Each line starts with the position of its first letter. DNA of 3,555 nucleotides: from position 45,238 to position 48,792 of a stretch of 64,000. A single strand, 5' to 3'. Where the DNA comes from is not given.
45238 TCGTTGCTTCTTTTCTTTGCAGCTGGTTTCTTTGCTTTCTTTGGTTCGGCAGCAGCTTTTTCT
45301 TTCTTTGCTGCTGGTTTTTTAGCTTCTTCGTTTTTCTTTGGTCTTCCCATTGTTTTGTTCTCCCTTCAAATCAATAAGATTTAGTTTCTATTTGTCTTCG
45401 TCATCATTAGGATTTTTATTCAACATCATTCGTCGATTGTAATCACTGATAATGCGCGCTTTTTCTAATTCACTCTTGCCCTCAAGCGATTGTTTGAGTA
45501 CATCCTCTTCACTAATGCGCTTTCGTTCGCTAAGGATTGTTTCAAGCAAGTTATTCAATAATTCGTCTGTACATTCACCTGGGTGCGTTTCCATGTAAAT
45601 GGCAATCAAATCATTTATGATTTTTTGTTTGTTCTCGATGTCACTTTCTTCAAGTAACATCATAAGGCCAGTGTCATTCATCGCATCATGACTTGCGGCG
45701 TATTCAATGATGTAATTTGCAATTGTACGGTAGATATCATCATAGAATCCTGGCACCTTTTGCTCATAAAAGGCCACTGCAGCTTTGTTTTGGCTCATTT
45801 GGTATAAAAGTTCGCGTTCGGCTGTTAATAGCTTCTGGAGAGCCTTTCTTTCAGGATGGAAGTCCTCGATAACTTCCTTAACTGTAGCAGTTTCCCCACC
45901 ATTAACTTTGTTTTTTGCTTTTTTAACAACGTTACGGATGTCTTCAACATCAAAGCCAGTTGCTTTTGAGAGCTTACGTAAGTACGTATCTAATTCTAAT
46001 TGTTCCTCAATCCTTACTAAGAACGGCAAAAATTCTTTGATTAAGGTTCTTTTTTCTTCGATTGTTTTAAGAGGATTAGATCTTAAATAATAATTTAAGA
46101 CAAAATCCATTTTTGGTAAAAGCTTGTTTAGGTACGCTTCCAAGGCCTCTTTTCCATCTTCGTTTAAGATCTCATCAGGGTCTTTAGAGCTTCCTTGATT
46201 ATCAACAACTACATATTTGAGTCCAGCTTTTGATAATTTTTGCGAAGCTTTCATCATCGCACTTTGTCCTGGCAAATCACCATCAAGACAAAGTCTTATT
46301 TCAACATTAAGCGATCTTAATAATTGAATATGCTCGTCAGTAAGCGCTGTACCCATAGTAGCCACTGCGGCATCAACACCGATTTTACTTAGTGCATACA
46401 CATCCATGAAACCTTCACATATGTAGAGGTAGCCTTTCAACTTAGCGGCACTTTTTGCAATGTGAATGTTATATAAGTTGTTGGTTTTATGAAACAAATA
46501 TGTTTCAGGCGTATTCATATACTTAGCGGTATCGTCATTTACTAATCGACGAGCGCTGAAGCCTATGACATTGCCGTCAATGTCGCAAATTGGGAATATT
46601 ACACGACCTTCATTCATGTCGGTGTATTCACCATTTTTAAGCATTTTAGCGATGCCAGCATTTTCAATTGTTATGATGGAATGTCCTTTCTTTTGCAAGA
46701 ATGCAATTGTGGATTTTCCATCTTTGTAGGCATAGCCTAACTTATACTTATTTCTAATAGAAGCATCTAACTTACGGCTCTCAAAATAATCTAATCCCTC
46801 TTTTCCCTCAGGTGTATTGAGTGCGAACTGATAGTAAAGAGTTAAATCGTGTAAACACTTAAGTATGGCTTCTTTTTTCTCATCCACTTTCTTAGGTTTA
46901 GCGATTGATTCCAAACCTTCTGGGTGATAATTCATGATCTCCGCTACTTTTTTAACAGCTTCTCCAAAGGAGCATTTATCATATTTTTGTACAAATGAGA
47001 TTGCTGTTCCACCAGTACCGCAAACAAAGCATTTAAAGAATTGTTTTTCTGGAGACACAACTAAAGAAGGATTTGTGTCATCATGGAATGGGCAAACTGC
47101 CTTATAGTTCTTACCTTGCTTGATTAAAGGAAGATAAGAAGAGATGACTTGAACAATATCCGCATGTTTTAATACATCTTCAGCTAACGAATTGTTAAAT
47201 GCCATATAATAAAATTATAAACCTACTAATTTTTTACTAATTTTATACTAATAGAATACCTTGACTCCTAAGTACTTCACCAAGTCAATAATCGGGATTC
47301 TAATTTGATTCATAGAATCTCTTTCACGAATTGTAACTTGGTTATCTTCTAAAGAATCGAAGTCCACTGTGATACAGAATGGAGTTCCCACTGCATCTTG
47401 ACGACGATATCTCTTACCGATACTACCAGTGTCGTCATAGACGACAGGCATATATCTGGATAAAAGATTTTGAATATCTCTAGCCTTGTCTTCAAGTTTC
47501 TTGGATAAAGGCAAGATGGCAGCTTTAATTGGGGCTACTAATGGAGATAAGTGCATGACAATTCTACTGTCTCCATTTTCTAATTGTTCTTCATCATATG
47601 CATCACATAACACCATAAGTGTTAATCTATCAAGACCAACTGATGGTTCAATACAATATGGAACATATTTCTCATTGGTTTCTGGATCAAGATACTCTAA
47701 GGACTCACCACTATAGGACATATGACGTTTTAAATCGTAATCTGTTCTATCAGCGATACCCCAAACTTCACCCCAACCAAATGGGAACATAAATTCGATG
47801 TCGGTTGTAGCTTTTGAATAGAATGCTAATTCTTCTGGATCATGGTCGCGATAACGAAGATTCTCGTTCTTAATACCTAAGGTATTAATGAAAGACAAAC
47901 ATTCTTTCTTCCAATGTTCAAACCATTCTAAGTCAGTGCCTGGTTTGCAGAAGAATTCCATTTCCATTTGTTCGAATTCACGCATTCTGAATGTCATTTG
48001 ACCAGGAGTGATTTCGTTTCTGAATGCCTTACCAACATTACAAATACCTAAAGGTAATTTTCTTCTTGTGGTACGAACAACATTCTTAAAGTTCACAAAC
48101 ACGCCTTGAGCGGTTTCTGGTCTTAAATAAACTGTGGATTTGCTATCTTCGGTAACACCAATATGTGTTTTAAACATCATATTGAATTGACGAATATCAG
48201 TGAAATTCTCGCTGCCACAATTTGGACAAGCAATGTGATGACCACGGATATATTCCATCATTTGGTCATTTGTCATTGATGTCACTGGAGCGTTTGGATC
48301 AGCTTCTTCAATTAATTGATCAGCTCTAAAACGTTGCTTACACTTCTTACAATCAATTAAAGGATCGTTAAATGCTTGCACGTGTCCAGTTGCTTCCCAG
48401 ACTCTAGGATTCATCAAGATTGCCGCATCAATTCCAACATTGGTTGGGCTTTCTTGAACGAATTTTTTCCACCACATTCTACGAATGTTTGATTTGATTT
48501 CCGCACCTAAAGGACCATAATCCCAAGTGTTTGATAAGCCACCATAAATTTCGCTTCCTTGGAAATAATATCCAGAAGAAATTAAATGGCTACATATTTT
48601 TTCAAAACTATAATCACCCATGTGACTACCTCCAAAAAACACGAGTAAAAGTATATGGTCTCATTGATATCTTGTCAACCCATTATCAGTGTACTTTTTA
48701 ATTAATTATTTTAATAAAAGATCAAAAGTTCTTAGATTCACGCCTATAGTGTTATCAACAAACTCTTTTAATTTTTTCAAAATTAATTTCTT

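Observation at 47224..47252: Recurrent intergenic arrays of ATTAGTA heptamers with an exact 11-bp period, placed at stop codons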

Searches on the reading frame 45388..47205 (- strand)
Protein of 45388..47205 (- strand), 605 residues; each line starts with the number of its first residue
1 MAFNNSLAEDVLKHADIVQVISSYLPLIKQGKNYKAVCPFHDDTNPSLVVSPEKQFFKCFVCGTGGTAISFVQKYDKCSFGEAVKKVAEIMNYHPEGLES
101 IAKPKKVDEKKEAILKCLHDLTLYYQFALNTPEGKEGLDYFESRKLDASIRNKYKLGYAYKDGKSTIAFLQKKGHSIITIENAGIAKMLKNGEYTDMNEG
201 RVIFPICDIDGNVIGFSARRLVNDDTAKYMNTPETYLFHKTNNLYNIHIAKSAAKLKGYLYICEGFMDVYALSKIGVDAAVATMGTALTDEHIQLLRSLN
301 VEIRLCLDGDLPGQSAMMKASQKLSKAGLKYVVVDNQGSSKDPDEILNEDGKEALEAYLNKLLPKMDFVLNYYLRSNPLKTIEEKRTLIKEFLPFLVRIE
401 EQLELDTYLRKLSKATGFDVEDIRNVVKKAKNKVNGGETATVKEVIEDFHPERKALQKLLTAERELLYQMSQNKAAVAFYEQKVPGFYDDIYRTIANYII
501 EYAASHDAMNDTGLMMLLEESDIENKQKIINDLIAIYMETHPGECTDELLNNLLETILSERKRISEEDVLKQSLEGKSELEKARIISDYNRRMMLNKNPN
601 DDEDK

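Call 17: search_protein_families(library=ncbifam, proteins=[window:45388-47205:-], max_evalue=0.00001)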
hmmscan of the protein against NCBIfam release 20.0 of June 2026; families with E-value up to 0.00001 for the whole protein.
window:45388-47205:- (605 aa): 3 families
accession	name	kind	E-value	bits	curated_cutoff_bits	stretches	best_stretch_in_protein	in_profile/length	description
TIGR01391.1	dnaG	equivalog_domain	1.2e-116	390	283.6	1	5-414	4-412/414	DNA primase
TIGR00646.1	MG010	hypoth_equivalog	6e-11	42.3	260.65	1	167-353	31-207/218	DNA primase-like protein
NF006382.0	PRK08624.1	equivalog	4.6e-10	38.9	440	1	192-338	174-337/373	hypothetical protein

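Call 26: find_encoding_contigs(protein=window:45388-47205:-, flank=10000, max_places=6)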
Protein window:45388-47205:- (605 aa): 3 contigs read that carry it; 1 place shown.
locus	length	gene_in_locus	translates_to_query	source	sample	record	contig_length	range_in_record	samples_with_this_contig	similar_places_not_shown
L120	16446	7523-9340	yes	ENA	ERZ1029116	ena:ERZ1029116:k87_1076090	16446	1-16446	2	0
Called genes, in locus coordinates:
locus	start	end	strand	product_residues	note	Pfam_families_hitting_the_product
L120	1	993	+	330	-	?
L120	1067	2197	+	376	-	PF00226:DnaJ, PF01556:DnaJ_C, PF00684:DnaJ_CXXCXGXG, PF27659:CHP02642 (faint)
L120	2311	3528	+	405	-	PF03412:Peptidase_C39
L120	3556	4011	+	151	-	PF02130:YbeY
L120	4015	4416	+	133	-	PF00383:dCMP_cyt_deam_1, PF08211:dCMP_cyt_deam_2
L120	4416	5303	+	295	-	PF00009:GTP_EFTU, PF01926:MMR_HSR1, PF02421:FeoB_N, PF03193:RsgA_GTPase (faint), PF00350:Dynamin_N (weak), PF07650:KH_2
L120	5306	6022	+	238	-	PF11967:RecO_N (weak), PF02565:RecO_C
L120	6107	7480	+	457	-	PF28494:GlyRS_ins_1 (weak), PF00587:tRNA-synt_2b, PF03129:HGTP_anticodon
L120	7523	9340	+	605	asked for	PF01807:Zn_ribbon_DnaG, PF08275:DNAG_N, PF01751:Toprim, PF13155:Toprim_2, PF13362:Toprim_3 (weak), PF13662:Toprim_4, PF10410:DnaB_bind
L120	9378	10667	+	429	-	PF03979:Sigma70_r1_1, PF00140:Sigma70_r1_2, PF04542:Sigma70_r2, PF04539:Sigma70_r3, PF04545:Sigma70_r4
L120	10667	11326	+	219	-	PF12847:Methyltransf_18, PF04816:TrmK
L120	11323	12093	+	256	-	PF01784:DUF34_NIF3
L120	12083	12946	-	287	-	PF02401:LYTB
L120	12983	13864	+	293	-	PF01261:AP_endonuc_2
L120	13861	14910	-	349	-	PF04551:GcpE, PF26540:GcpE_C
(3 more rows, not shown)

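Call 27: find_homologous_proteins(query=window:45388-47205:-, max_evalue=1e-30)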
Query window:45388-47205:- (605 aa): 4506 proteins with E <= 1e-30 among 8000 candidates; the best 120 are listed.
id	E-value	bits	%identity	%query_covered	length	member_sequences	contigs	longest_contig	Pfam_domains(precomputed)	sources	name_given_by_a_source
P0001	0.0e+0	1350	100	100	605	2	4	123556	PF08275.18,PF13155.13,PF01807.26,PF13662.13,PF10410.15,PF01751.29,PF13362.13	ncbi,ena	-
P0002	0.0e+0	1212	88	100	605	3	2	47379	PF08275.18,PF13155.13,PF01807.26,PF13662.13,PF10410.15,PF01751.29,PF13362.13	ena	-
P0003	0.0e+0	1185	85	100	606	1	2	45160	PF08275.18,PF13155.13,PF01807.26,PF13662.13,PF10410.15,PF01751.29,PF13362.13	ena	-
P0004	0.0e+0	1165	85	98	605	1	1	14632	PF08275.18,PF13155.13,PF01807.26,PF13662.13,PF10410.15,PF01751.29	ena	-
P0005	0.0e+0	1131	82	99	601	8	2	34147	PF08275.18,PF13155.13,PF01807.26,PF13662.13,PF10410.15,PF01751.29,PF13362.13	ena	-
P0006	0.0e+0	1123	82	99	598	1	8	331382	PF08275.18,PF13155.13,PF01807.26,PF13662.13,PF10410.15,PF01751.29,PF13362.13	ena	-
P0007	0.0e+0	1118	82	99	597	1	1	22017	PF08275.18,PF13155.13,PF01807.26,PF13662.13,PF10410.15,PF01751.29,PF13362.13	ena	-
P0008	0.0e+0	1117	82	99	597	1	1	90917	PF08275.18,PF13155.13,PF01807.26,PF13662.13,PF10410.15,PF01751.29,PF13362.13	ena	-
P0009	0.0e+0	1116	82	99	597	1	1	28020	PF08275.18,PF13155.13,PF01807.26,PF13662.13,PF10410.15,PF01751.29,PF13362.13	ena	-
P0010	0.0e+0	1116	82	99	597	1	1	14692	PF08275.18,PF13155.13,PF01807.26,PF13662.13,PF10410.15,PF01751.29,PF13362.13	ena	-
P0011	0.0e+0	1115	82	98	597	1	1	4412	PF08275.18,PF13155.13,PF01807.26,PF13662.13,PF10410.15,PF01751.29,PF13362.13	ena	-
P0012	0.0e+0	1115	81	99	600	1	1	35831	PF08275.18,PF13155.13,PF01807.26,PF13662.13,PF10410.15,PF01751.29,PF13362.13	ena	-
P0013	0.0e+0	1115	81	98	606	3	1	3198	PF08275.18,PF13155.13,PF01807.26,PF13662.13,PF10410.15,PF01751.29,PF13362.13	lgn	-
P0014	0.0e+0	1114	82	99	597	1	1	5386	PF08275.18,PF13155.13,PF01807.26,PF13662.13,PF10410.15,PF01751.29,PF13362.13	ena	-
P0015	0.0e+0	1111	81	99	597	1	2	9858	PF08275.18,PF13155.13,PF01807.26,PF13662.13,PF10410.15,PF01751.29,PF13362.13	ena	-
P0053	0.0e+0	1084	79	98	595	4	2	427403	PF08275.18,PF13155.13,PF01807.26,PF13662.13,PF10410.15,PF01751.29,PF13362.13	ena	-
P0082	2.3e-296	1002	73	98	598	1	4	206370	PF08275.18,PF13155.13,PF01807.26,PF13662.13,PF10410.15,PF01751.29,PF13362.13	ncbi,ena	-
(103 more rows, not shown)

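Call 36: find_encoding_contigs(protein=P0006, flank=10000, max_places=2)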
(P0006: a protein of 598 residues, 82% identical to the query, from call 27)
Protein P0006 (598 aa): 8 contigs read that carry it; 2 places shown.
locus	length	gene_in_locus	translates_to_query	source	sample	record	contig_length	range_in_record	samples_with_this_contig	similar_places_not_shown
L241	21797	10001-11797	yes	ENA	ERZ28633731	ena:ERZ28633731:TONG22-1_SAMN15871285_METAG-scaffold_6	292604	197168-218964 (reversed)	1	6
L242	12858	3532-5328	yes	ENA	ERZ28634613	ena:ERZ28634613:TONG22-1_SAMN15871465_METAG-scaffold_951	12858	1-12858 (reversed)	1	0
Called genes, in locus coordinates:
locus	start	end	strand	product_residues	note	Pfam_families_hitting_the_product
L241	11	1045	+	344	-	PF01628:HrcA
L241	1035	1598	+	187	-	PF01025:GrpE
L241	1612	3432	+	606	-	PF00012:HSP70, PF06723:MreB_Mbl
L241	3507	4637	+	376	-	PF00226:DnaJ, PF01556:DnaJ_C, PF00684:DnaJ_CXXCXGXG, PF15777:Anti-TRAP (faint), PF27659:CHP02642 (faint)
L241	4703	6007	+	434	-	PF03412:Peptidase_C39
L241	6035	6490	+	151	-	PF02130:YbeY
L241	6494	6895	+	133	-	PF00383:dCMP_cyt_deam_1, PF08211:dCMP_cyt_deam_2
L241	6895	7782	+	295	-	PF00071:Ras (weak), PF00350:Dynamin_N (faint), PF01926:MMR_HSR1, PF02421:FeoB_N, PF03193:RsgA_GTPase (faint), PF00009:GTP_EFTU, PF07650:KH_2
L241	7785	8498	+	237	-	PF02565:RecO_C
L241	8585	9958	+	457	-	PF28494:GlyRS_ins_1 (weak), PF00587:tRNA-synt_2b, PF03129:HGTP_anticodon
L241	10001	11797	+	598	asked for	PF01807:Zn_ribbon_DnaG, PF08275:DNAG_N, PF01751:Toprim, PF13155:Toprim_2, PF13362:Toprim_3 (weak), PF13662:Toprim_4, PF10410:DnaB_bind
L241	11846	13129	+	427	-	PF00140:Sigma70_r1_2, PF04542:Sigma70_r2, PF04539:Sigma70_r3, PF04545:Sigma70_r4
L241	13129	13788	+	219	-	PF12847:Methyltransf_18, PF04816:TrmK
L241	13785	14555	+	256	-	PF01784:DUF34_NIF3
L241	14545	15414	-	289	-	PF02401:LYTB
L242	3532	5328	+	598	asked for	PF01807:Zn_ribbon_DnaG, PF08275:DNAG_N, PF01751:Toprim, PF13155:Toprim_2, PF13362:Toprim_3 (weak), PF13662:Toprim_4, PF10410:DnaB_bind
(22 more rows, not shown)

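Call 37: find_encoding_contigs(protein=P0053, flank=10000, max_places=2)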
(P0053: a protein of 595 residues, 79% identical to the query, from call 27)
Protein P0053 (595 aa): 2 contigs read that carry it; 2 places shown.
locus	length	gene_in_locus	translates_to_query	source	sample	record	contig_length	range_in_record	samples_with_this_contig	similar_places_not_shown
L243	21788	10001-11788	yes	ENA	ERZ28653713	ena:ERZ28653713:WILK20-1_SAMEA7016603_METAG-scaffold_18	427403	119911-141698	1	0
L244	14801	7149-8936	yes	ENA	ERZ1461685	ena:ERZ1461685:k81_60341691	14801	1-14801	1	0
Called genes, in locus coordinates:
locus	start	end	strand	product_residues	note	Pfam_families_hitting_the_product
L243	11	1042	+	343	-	PF01628:HrcA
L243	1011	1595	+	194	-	PF01025:GrpE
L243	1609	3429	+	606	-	PF00012:HSP70, PF06723:MreB_Mbl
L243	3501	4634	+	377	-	PF00226:DnaJ, PF01556:DnaJ_C, PF00684:DnaJ_CXXCXGXG, PF15777:Anti-TRAP (weak)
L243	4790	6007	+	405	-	PF03412:Peptidase_C39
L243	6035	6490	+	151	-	PF02130:YbeY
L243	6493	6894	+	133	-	PF00383:dCMP_cyt_deam_1, PF08211:dCMP_cyt_deam_2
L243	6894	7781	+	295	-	PF00350:Dynamin_N (faint), PF01926:MMR_HSR1, PF02421:FeoB_N, PF00009:GTP_EFTU, PF07650:KH_2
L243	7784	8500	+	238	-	PF11967:RecO_N (weak), PF02565:RecO_C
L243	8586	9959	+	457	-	PF28494:GlyRS_ins_1 (weak), PF00587:tRNA-synt_2b, PF03129:HGTP_anticodon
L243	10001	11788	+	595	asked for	PF01807:Zn_ribbon_DnaG, PF08275:DNAG_N, PF01751:Toprim, PF13155:Toprim_2, PF13362:Toprim_3 (weak), PF13662:Toprim_4, PF10410:DnaB_bind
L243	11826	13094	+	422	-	PF00140:Sigma70_r1_2, PF04542:Sigma70_r2, PF04539:Sigma70_r3, PF04545:Sigma70_r4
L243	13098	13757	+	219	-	PF12847:Methyltransf_18, PF04816:TrmK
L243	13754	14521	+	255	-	PF01784:DUF34_NIF3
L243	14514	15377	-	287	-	PF02401:LYTB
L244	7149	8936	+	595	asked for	PF01807:Zn_ribbon_DnaG, PF08275:DNAG_N, PF01751:Toprim, PF13155:Toprim_2, PF13362:Toprim_3 (weak), PF13662:Toprim_4, PF10410:DnaB_bind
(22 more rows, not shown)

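Call 38: find_encoding_contigs(protein=P0082, flank=10000, max_places=2)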
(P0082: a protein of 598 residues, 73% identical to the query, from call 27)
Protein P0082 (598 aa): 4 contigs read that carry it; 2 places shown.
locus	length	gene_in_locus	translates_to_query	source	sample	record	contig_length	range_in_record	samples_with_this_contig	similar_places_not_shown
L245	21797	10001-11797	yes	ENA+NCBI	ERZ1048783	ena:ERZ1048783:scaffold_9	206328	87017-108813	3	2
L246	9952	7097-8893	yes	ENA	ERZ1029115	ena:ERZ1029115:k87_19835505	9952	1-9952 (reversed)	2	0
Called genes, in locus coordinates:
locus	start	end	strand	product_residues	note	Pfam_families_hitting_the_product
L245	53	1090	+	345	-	PF01628:HrcA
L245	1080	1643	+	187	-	PF01025:GrpE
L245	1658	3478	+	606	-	PF00012:HSP70, PF06723:MreB_Mbl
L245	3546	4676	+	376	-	PF00226:DnaJ, PF01556:DnaJ_C, PF00684:DnaJ_CXXCXGXG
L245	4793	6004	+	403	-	PF03412:Peptidase_C39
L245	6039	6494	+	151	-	PF02130:YbeY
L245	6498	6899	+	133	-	PF00383:dCMP_cyt_deam_1, PF08211:dCMP_cyt_deam_2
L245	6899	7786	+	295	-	PF00009:GTP_EFTU, PF00071:Ras (weak), PF01926:MMR_HSR1, PF02421:FeoB_N, PF02492:cobW (faint), PF03193:RsgA_GTPase (faint), PF00350:Dynamin_N (weak), PF07650:KH_2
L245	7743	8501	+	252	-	PF02565:RecO_C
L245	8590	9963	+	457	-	PF28494:GlyRS_ins_1 (weak), PF00587:tRNA-synt_2b, PF03129:HGTP_anticodon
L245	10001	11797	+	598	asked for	PF01807:Zn_ribbon_DnaG, PF08275:DNAG_N, PF01751:Toprim, PF13155:Toprim_2, PF13362:Toprim_3 (weak), PF13662:Toprim_4, PF10410:DnaB_bind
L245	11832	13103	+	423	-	PF03979:Sigma70_r1_1 (weak), PF00140:Sigma70_r1_2, PF04542:Sigma70_r2, PF04539:Sigma70_r3, PF04545:Sigma70_r4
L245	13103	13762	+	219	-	PF12847:Methyltransf_18, PF04816:TrmK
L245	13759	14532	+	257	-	PF01784:DUF34_NIF3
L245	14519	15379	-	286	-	PF02401:LYTB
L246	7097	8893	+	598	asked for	PF01807:Zn_ribbon_DnaG, PF08275:DNAG_N, PF01751:Toprim, PF13155:Toprim_2, PF13362:Toprim_3 (weak), PF13662:Toprim_4, PF10410:DnaB_bind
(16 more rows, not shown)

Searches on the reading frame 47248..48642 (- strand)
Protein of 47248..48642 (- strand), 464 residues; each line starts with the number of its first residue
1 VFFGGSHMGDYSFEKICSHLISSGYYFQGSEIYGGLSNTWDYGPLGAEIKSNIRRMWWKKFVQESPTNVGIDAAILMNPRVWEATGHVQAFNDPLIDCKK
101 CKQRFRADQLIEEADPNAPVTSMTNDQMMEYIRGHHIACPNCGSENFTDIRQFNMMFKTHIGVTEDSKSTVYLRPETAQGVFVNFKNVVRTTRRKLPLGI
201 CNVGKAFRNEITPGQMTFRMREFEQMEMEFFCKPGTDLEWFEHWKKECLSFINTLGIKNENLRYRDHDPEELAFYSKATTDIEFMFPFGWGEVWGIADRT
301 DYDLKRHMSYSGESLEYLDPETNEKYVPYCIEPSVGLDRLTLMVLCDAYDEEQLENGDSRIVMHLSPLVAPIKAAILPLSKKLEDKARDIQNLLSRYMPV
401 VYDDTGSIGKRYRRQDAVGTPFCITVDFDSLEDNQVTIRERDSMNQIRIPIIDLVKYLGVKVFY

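Call 17: search_protein_families(library=ncbifam, proteins=[window:47248-48642:-], max_evalue=0.00001)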
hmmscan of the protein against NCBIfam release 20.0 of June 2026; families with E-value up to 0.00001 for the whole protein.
window:47248-48642:- (464 aa): 10 families
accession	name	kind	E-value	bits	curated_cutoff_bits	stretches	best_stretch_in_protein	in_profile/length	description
NF003211.1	PRK04173.1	equivalog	2.8e-203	675.8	312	1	14-458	2-454/454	glycine--tRNA ligase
TIGR00389.1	glyS_dimeric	equivalog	3.5e-165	550.8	243.3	3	13-252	3-239/565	glycine--tRNA ligase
NF011484.0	PRK14894.1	equivalog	1.4e-132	442.7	1050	3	134-353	100-337/539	glycine--tRNA ligase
TIGR00418.1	thrS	equivalog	9.4e-16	57.8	383.65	1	136-275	222-361/565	threonine--tRNA ligase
NF003068.0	PRK03991.1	equivalog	3.7e-10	38.8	484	0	316-458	448-588/613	threonine--tRNA ligase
NF008979.1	PRK12325.1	exception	1.1e-08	34.4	550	1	368-457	341-435/437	proline--tRNA ligase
TIGR00408.1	proS_fam_I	equivalog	1.5e-07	30.7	437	0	365-454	276-373/475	proline--tRNA ligase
NF006625.0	PRK09194.1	equivalog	1.7e-07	30.5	558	0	366-457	462-557/559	proline--tRNA ligase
TIGR00442.1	hisS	equivalog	1e-06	28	286.75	0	371-450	324-405/406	histidine--tRNA ligase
TIGR00414.1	serS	equivalog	4.2e-06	26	301.65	0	171-306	227-364/418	serine--tRNA ligase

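Call 23: find_encoding_contigs(protein=window:47248-48642:-, flank=10000, max_places=6)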
Protein window:47248-48642:- (464 aa): no gene with exactly this product is on record in the collection.
